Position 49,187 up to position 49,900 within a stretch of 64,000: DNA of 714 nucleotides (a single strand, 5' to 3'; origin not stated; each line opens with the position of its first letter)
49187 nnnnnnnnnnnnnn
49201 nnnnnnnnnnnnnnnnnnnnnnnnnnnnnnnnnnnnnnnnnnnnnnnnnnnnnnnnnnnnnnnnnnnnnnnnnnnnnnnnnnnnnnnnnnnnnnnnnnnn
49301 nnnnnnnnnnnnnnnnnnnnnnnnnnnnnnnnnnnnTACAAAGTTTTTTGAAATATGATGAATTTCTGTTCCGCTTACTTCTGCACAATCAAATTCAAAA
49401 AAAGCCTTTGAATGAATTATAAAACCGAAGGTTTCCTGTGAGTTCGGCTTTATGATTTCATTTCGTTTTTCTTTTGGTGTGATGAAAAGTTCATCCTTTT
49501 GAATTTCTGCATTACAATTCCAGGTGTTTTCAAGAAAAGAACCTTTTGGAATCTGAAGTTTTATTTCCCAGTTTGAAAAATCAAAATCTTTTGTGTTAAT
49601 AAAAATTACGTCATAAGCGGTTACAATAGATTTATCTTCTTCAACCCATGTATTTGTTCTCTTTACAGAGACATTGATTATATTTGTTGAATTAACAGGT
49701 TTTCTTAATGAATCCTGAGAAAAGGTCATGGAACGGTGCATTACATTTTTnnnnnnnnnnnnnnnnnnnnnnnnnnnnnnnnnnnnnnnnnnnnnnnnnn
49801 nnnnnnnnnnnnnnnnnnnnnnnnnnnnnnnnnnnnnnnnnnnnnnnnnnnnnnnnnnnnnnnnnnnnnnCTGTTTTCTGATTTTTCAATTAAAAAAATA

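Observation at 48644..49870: Carbohydrate-binding module (CBM2-like) as the periplasmic sensor of an HD-GYP phosphodiesterase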

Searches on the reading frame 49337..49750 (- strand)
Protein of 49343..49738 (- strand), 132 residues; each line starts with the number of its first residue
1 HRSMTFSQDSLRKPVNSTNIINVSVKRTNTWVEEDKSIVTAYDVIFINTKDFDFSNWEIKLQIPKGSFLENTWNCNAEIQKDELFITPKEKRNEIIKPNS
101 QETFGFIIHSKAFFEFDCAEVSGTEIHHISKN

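Call 7: find_homologous_proteins(query=window:49343-49738:-, max_evalue=0.01)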
Query seq(132 aa) (132 aa): 1 proteins with E <= 0.01 among 2 candidates.
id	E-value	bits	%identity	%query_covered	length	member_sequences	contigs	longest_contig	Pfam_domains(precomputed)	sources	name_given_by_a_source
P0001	2.7e-57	210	99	76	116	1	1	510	-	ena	-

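Call 15: search_solved_structures(query=A1, max_evalue=10, show_alignments=3)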
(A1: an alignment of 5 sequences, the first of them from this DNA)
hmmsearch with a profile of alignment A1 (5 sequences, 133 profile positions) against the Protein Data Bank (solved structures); distinct sequences matched with E-value up to 10: 6.
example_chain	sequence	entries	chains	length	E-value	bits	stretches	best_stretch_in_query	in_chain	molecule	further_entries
3ndy_E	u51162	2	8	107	0.00041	23.4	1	41-115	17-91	Endoglucanase D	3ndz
1xbd_A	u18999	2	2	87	0.012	18.6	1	55-95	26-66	XYLANASE D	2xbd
1e5b_A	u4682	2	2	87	0.013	18.6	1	56-95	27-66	XYLANASE D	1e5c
6f7e_A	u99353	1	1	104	0.087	15.9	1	45-112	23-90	Putative secreted cellulose binding protein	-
2rtt_A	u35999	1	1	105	0.15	15.1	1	46-107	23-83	ChiC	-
6qfs_A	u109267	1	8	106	0.82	12.7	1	43-108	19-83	Exoglucanase/xylanase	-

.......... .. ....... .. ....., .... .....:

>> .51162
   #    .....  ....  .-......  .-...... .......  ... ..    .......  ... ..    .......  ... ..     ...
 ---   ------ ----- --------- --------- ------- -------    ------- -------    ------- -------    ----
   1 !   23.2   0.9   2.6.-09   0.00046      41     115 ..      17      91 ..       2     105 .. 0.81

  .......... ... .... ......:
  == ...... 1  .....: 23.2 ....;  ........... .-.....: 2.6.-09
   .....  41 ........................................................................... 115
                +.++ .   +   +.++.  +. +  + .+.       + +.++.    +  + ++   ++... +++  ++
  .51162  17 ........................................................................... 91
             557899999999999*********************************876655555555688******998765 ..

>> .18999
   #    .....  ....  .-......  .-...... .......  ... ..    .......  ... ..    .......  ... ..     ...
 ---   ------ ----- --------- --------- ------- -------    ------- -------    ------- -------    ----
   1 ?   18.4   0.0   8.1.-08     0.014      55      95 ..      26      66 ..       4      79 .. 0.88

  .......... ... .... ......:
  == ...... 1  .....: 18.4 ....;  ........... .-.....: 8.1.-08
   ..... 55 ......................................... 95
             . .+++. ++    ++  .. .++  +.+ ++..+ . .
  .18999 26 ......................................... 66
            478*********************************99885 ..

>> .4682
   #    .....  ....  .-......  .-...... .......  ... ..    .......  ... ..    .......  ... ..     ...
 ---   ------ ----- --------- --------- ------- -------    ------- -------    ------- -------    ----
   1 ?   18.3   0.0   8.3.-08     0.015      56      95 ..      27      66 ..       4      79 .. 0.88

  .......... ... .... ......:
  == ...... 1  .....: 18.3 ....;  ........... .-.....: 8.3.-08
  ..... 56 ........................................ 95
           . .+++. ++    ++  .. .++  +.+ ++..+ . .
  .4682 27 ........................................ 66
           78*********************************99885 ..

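Call 16: search_protein_representatives(protein=window:49343-49738:-)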
Query: 132 residues. Proteins with E-value up to 0.001 (for the whole library): 107; up to 1e-10: 7; up to 1e-30: 1. The best 107 are listed.
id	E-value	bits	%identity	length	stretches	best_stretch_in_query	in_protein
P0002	1.3e-37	144.9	49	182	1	3-131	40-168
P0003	5.5e-20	87.9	37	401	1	5-123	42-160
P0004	3.7e-15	72.3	33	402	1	27-126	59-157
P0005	7.6e-14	68.0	35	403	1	5-126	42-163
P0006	2.7e-12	63.0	29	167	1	3-124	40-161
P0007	2.2e-11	60.1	32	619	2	46-123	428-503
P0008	3.2e-11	59.5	27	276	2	16-112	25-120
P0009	1.2e-10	57.7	30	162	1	23-123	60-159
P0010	5.7e-10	55.5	-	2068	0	-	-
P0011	6.5e-10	55.3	26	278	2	21-109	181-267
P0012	7.1e-10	55.2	28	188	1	4-123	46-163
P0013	1.8e-09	53.9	26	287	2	14-112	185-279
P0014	2.2e-09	53.6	36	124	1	5-84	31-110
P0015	4.6e-09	52.6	20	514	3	20-115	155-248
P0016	8.3e-09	51.7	25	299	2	44-131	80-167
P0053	2.4e-05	40.6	29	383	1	16-117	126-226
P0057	4.0e-05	39.8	33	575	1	21-112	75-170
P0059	4.3e-05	39.8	30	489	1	19-111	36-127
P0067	6.6e-05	39.1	28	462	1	33-129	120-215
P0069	7.0e-05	39.0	28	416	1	15-117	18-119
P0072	9.0e-05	38.7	29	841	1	16-110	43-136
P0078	1.1e-04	38.4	30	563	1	19-122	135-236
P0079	1.2e-04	38.3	26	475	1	10-106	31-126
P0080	1.2e-04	38.3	32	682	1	21-112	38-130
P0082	1.4e-04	38.1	29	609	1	4-96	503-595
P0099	4.9e-04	36.3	32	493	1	12-116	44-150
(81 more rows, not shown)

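Call 36: find_encoding_contigs(protein=P0004, flank=8000, max_places=2)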
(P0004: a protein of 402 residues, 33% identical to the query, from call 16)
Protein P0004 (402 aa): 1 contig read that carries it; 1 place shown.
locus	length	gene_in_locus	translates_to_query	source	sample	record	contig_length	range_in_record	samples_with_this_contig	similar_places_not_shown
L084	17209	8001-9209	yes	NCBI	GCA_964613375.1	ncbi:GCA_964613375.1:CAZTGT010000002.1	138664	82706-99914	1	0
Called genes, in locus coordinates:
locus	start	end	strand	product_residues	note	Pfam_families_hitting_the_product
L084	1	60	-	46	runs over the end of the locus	-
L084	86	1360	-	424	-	PF08245:Mur_ligase_M (faint), PF02875:Mur_ligase_C, PF27239:FOL3_C (faint)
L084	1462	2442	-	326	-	PF13280:WYL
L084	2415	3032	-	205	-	PF00702:Hydrolase, PF13419:HAD_2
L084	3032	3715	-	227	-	PF00226:DnaJ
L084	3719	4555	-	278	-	PF18937:DUF5685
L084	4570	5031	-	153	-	-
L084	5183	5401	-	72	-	PF01627:Hpt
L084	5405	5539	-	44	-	-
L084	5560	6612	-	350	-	PF00155:Aminotran_1_2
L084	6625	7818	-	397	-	PF00155:Aminotran_1_2, PF00266:Aminotran_5 (weak), PF01053:Cys_Met_Meta_PP (faint)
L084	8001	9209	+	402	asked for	PF00553:CBM_2, PF13487:HD_5, PF01966:HD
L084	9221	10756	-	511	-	PF02463:SMC_N (faint), PF25199:nSTAND_NTPase5 (faint), PF00005:ABC_tran, PF00910:RNA_helicase (faint), PF05729:NACHT (faint), PF13304:AAA_21 (faint), PF13401:AAA_22 (faint), PF00005:ABC_tran, +1 more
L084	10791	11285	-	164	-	PF04525:LOR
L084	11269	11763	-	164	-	PF03167:UDG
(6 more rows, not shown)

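Call 37: predict_structure(alignment_id=A4)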
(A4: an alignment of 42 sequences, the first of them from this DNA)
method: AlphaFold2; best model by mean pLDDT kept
length: 138 residues; sequences in the alignment: 42
mean_pLDDT: 94.2   pTM: 0.86
mean pLDDT of the five models: 94.2, 94.1, 93.0, 91.2, 88.9
residues with pLDDT >= 90: 120; 70-90: 13; 50-70: 5; < 50: 0
segments of 3 or more residues with pLDDT < 50: none
pLDDT, mean of each block of 10 residues (from residue 1): 87 91 95 97 98 97 98 98 98 95 98 97 97 70
secondary structure, 60 per line:
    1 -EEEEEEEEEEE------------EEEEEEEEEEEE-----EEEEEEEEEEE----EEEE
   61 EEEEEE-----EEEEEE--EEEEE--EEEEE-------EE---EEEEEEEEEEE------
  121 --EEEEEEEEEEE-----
elements in order: E2-12 E25-36 E42-52 E57-66 E72-77 E80-84 E87-91 E104-114 E123-133

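Call 39: fold_search(model_id=the predicted structure, library=pdb)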
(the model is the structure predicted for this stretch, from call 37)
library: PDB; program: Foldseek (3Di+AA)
matches with E <= 10: 1194; with E <= 0.001: 15
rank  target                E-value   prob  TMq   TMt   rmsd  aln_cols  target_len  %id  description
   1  3ndy_E                6.3e-06  1.00  0.54  0.66   3.7       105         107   21  The structure of the catalytic and carbohydrate binding domain of endoglucanase D from Clostridium cellulovorans (released 2010-09-08)
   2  6qfs_B                7.7e-06  1.00  0.56  0.70   3.6       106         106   16  Chargeless variant of the Cellulose-binding domain from Cellulomonas fimi (released 2019-12-18)
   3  6qfs_A                1.0e-05  1.00  0.54  0.70   3.4       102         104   15  Chargeless variant of the Cellulose-binding domain from Cellulomonas fimi (released 2019-12-18)
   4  6qfs_F                1.7e-05  1.00  0.54  0.69   3.2       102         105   16  Chargeless variant of the Cellulose-binding domain from Cellulomonas fimi (released 2019-12-18)
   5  8ose                  7.2e-05  1.00  0.43  0.13   7.7       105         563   24  C. perfringens chitinase CP4_3455 in complex with inhibitor bisdionin C (released 2023-07-12)
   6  2rtt_MODEL_1_A        8.8e-05  1.00  0.54  0.69   3.5       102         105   15  Solution structure of the chitin-binding domain of Chi18aC from Streptomyces coelicolor (released 2014-08-27)
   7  8oye_A                9.2e-05  1.00  0.43  0.13   4.0        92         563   24  Clostridium perfringens chitinase CP4_3455 E196Q with chitin (released 2023-07-12)
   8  5dhd                  1.4e-04  1.00  0.51  0.69   2.7       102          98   22  Crystal structure of ChBD2 from Thermococcus kodakarensis KOD1 (released 2016-02-10)
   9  6ezt_A                1.9e-04  1.00  0.58  0.14   2.4       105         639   14  Crystal structure of GH20 Exo beta-N-Acetylglucosaminidase D437A inactive mutant from Vibrio harveyi (released 2018-12-12)
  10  2cwr                  2.3e-04  1.00  0.48  0.65   3.5        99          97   19  Crystal structure of chitin biding domain of chitinase from Pyrococcus furiosus (released 2006-07-11)
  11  2czn_MODEL_1_A        4.8e-04  1.00  0.51  0.65   4.3       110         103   21  Solution structure of the chitin-binding domain of hyperthermophilic chitinase from pyrococcus furiosus (released 2006-07-18)
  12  6ezr_A                5.0e-04  1.00  0.59  0.14   2.4       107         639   14  Crystal structure of GH20 Exo beta-N-Acetylglucosaminidase from Vibrio harveyi (released 2018-12-12)
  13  1e5b                  5.5e-04  1.00  0.39  0.55   4.2       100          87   21  Internal xylan binding domain from C. fimi Xyn10A, R262G mutant (released 2001-05-25)
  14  1exg                  6.4e-04  1.00  0.52  0.63   4.4       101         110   15  SOLUTION STRUCTURE OF A CELLULOSE BINDING DOMAIN FROM CELLULOMONAS FIMI BY NUCLEAR MAGNETIC RESONANCE SPECTROSCOPY (released 1995-06-03)
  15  6bt9_A                8.2e-04  1.00  0.50  0.12   2.5        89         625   16  Chitinase ChiA74 from Bacillus thuringiensis (released 2019-03-06)
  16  1xbd_MODEL_1_A        1.2e-03  1.00  0.41  0.59   4.5        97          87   18  INTERNAL XYLAN BINDING DOMAIN FROM CELLULOMONAS FIMI XYLANASE D, NMR, 5 STRUCTURES (released 1999-07-21)
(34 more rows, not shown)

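Call 40: search_solved_structures(query=A4, max_evalue=1, show_alignments=5)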
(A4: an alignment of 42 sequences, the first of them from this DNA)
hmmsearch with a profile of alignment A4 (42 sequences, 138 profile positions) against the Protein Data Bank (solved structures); distinct sequences matched with E-value up to 1: 13.
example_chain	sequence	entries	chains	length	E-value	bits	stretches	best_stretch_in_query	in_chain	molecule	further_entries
3ndy_E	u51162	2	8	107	1e-10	44.9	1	42-128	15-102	Endoglucanase D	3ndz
6qfs_A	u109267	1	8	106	1.5e-08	38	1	36-110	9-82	Exoglucanase/xylanase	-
1exg_A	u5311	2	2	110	5.7e-08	36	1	36-110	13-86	EXO-1,4-BETA-D-GLYCANASE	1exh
2rtt_A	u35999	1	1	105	3.4e-07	33.5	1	49-110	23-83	ChiC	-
2cwr_A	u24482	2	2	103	3.5e-07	33.5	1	42-128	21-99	chitinase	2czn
6f7e_A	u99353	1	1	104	1.5e-05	28.2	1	43-114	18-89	Putative secreted cellulose binding protein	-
5dhd_A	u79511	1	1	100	8.2e-05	25.8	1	59-120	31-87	Chitinase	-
8oye_A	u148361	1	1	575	0.00013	25.2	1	42-107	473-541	Chitodextrinase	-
8ose_A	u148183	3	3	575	0.00013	25.2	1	42-107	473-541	Chitodextrinase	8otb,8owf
5dhe_A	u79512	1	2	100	0.00032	23.9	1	59-118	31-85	Chitinase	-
1xbd_A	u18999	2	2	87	0.01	19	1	59-98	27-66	XYLANASE D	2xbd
1e5b_A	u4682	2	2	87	0.011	19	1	58-98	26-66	XYLANASE D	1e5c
3pmc_A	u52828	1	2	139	0.15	15.3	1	85-130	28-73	Uncharacterized protein pXO2-61/BXB0075/GBAA_pXO2_0075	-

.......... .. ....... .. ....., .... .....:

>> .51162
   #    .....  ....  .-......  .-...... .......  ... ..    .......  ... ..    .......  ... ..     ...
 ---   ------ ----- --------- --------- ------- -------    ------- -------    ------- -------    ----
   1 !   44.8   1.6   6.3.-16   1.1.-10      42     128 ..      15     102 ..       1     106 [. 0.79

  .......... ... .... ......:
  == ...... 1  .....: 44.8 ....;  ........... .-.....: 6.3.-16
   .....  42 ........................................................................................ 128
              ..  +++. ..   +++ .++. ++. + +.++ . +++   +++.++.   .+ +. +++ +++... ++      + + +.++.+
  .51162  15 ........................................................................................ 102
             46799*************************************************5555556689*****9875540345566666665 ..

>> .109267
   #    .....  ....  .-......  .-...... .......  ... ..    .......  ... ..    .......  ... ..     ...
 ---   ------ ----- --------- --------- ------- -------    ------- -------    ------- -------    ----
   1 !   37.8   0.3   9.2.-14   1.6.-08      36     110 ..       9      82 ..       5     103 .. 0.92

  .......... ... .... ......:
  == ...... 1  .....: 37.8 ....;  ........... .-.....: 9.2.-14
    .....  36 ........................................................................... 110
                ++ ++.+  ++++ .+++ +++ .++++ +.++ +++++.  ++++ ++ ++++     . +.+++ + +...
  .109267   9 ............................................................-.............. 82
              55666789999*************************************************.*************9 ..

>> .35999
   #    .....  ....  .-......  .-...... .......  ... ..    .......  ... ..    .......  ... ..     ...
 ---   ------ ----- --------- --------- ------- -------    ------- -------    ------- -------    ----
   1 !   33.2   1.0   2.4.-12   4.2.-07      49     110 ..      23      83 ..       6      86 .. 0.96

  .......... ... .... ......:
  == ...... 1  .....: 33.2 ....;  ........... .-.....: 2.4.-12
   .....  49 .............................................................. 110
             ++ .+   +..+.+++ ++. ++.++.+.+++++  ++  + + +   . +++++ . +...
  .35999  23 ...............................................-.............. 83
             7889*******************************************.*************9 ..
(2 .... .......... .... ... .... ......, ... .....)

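Call 53: search_protein_families(library=pfam, proteins=[P0053, P0057, P0059, P0069, P0072, P0078, P0079, P0080, P0082, P0099], max_evalue=0.001)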
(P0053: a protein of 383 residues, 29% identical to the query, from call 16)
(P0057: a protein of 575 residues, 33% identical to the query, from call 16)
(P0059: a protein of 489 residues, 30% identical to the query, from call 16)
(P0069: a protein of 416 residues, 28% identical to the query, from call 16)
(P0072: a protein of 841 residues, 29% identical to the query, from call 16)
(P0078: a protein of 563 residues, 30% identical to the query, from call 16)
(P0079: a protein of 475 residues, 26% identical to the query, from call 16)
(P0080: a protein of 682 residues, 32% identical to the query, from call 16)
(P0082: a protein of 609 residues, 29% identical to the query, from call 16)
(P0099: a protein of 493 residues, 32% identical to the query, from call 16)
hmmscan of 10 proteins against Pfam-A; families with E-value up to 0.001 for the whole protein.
P0053 (383 aa): 2 families
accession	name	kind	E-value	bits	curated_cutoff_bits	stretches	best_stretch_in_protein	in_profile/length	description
PF00150.24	Cellulase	-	2.7e-20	73.4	23.5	1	292-378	1-84/272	Cellulase (glycosyl hydrolase family 5)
PF00553.25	CBM_2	-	8.7e-07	29.7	24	1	150-221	16-86/101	Cellulose binding domain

P0057 (575 aa): 3 families
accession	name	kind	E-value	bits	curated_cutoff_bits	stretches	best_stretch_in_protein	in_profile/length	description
PF00150.24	Cellulase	-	6.2e-66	223.1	23.5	1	291-540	1-271/272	Cellulase (glycosyl hydrolase family 5)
PF00553.25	CBM_2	-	2.1e-06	28.4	24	1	77-167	3-83/101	Cellulose binding domain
PF09478.16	CBM49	-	0.00041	21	23.4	0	80-129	6-51/80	Carbohydrate binding domain CBM49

P0059 (489 aa): 3 families
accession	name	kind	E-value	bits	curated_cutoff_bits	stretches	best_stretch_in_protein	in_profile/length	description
PF00150.24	Cellulase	-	1.4e-60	205.5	23.5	1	198-449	1-271/272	Cellulase (glycosyl hydrolase family 5)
PF00553.25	CBM_2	-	1.1e-08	35.8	24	1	46-132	9-91/101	Cellulose binding domain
PF09478.16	CBM49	-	1.4e-07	32.2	23.4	1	46-123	9-78/80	Carbohydrate binding domain CBM49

P0069 (416 aa): 3 families
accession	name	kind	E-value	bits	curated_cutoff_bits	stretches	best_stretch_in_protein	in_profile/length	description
PF01531.22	Glyco_transf_11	-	1.1e-10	41.7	23.9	1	281-388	161-266/298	Glycosyl transferase family 11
PF00553.25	CBM_2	-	1.2e-07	32.4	24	1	28-109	5-81/101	Cellulose binding domain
PF09478.16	CBM49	-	2.5e-07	31.4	23.4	1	24-109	1-78/80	Carbohydrate binding domain CBM49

P0072 (841 aa): 5 families
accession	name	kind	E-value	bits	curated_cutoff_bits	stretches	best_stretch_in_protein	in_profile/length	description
PF00150.24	Cellulase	-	5.1e-63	213.6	23.5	1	216-471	1-272/272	Cellulase (glycosyl hydrolase family 5)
PF19127.6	Choline_bind_3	-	3.3e-20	72.2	27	1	510-548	3-40/47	Choline-binding repeat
PF00553.25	CBM_2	-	8.5e-09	36.1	24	1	50-147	3-95/101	Cellulose binding domain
PF09478.16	CBM49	-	1.6e-05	25.5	23.4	1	52-109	5-57/80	Carbohydrate binding domain CBM49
PF07646.21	Kelch_2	-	0.00044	20.5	21.3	0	749-782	8-43/48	Kelch motif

P0078 (563 aa): 3 families
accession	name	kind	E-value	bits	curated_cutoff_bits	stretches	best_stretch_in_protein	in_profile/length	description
PF00150.24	Cellulase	-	1.5e-63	215.3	23.5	1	279-527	2-271/272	Cellulase (glycosyl hydrolase family 5)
PF00553.25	CBM_2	-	8.9e-13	48.9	24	1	139-228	3-88/101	Cellulose binding domain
PF09478.16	CBM49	-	7.6e-10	39.4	23.4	1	138-222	2-79/80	Carbohydrate binding domain CBM49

P0079 (475 aa): 1 family
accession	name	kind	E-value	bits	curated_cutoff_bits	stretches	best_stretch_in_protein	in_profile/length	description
PF00553.25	CBM_2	-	7.1e-10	39.6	24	1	47-136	6-92/101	Cellulose binding domain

P0080 (682 aa): 3 families
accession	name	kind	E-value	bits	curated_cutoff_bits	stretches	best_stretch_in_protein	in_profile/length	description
PF00150.24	Cellulase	-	1.8e-49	169.1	23.5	1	189-524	1-272/272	Cellulase (glycosyl hydrolase family 5)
PF00553.25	CBM_2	-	3.8e-12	46.9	24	1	44-132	7-88/101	Cellulose binding domain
PF09478.16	CBM49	-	1.1e-05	26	23.4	1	43-125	6-78/80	Carbohydrate binding domain CBM49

P0082 (609 aa): 2 families
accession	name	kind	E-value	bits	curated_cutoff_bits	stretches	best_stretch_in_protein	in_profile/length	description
PF00150.24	Cellulase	-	2.5e-59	201.5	23.5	1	183-432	1-272/272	Cellulase (glycosyl hydrolase family 5)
PF00553.25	CBM_2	-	4.3e-11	43.5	24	1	540-601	16-77/101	Cellulose binding domain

P0099 (493 aa): 3 families
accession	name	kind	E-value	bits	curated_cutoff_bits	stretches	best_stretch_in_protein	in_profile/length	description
PF00150.24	Cellulase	-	6e-63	213.3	23.5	1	207-457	1-271/272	Cellulase (glycosyl hydrolase family 5)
PF00553.25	CBM_2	-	2.8e-09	37.7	24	1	75-142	15-82/101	Cellulose binding domain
PF11790.14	Glyco_hydro_cc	-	0.00038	20.5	21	1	385-454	138-209/237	Glycosyl hydrolase catalytic core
